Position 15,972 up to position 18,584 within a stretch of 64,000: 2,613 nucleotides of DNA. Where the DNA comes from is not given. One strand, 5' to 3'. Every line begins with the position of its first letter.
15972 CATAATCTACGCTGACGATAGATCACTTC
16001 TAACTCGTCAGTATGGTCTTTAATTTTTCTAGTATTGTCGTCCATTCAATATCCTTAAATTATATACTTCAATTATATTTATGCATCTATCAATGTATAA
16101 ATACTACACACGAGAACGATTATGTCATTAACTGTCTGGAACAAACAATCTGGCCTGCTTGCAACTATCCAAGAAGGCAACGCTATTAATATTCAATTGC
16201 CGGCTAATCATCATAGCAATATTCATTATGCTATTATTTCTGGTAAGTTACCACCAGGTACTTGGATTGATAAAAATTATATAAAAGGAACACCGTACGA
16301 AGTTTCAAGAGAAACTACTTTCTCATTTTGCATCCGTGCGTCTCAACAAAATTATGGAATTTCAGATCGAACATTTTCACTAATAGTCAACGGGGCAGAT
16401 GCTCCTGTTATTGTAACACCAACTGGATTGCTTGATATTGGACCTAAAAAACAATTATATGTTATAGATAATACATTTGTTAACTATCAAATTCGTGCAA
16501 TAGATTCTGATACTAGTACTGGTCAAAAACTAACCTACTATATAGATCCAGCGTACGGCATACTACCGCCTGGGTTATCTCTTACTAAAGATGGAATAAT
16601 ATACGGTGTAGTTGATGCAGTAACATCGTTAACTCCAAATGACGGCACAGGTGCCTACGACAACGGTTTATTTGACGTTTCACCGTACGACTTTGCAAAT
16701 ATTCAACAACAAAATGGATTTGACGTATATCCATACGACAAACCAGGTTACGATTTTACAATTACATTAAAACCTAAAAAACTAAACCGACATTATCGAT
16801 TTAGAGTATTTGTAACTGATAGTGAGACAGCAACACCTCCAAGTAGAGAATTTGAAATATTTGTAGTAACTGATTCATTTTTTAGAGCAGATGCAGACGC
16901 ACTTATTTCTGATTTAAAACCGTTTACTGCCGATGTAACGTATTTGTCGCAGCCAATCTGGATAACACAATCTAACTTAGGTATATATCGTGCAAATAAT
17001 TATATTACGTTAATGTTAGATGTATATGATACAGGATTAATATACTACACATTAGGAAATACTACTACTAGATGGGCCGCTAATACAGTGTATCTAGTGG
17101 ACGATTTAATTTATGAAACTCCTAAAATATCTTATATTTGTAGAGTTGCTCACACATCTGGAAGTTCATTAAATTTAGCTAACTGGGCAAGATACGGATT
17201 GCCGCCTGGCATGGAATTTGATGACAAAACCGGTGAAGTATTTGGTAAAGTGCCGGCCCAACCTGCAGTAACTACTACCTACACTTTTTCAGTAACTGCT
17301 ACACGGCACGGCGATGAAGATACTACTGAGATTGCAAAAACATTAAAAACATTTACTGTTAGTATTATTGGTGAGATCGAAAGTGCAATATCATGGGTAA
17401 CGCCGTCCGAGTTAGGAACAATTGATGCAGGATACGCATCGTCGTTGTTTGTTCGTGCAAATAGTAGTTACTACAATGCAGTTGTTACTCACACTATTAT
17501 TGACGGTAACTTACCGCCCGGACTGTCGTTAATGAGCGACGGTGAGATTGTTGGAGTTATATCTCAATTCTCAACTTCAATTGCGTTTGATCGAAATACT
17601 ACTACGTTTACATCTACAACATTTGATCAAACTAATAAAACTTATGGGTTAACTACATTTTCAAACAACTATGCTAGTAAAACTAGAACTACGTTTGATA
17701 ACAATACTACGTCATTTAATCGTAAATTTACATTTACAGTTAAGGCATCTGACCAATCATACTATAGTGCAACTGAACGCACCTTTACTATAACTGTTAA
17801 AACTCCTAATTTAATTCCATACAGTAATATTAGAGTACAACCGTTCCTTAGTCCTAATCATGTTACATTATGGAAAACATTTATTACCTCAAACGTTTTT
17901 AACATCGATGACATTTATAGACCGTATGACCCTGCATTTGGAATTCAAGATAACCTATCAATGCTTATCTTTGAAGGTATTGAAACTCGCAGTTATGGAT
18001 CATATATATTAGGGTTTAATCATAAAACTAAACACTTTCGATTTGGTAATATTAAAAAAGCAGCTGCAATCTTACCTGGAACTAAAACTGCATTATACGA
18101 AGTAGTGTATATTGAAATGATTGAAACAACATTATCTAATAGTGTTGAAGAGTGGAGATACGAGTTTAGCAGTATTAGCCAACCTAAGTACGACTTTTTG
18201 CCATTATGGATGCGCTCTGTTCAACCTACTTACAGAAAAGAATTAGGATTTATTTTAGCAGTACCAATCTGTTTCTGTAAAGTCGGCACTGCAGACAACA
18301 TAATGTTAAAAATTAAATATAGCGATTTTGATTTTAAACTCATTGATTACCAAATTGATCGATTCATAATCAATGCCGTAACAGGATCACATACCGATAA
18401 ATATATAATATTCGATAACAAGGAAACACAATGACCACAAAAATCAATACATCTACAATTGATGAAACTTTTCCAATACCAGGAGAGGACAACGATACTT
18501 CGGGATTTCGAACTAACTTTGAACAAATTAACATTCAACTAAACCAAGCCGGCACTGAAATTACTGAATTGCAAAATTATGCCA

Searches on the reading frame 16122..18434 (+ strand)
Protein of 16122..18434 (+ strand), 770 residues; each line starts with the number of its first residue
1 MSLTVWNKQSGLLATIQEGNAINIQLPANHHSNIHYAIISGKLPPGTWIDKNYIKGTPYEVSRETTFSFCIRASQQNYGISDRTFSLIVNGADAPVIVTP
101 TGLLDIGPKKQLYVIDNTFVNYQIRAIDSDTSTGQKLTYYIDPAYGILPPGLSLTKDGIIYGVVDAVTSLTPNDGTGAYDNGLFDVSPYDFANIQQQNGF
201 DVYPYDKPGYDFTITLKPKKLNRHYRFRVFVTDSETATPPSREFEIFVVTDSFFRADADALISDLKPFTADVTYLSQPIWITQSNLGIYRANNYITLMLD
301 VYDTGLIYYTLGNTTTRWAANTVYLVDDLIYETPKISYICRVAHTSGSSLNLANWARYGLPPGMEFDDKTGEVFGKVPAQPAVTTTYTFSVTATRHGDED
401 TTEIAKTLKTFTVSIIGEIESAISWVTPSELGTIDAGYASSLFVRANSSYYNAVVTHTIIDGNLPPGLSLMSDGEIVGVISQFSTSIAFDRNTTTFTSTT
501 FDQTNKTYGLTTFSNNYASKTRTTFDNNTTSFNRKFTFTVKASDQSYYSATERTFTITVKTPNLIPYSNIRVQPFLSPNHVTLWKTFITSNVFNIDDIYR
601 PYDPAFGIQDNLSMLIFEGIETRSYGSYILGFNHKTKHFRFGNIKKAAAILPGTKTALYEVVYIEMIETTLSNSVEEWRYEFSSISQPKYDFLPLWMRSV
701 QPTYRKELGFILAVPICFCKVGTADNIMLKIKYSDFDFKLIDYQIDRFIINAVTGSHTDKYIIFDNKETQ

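Call 11: search_protein_families(library=pfam, proteins=[window:16122-18434:+], max_evalue=0.001)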
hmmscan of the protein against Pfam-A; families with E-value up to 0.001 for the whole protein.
window:16122-18434:+ (770 aa): 1 family
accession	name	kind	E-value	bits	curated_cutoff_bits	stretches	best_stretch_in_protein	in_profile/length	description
PF05345.18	He_PIG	-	4.2e-16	59.6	24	1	357-399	45-85/96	Putative Ig domain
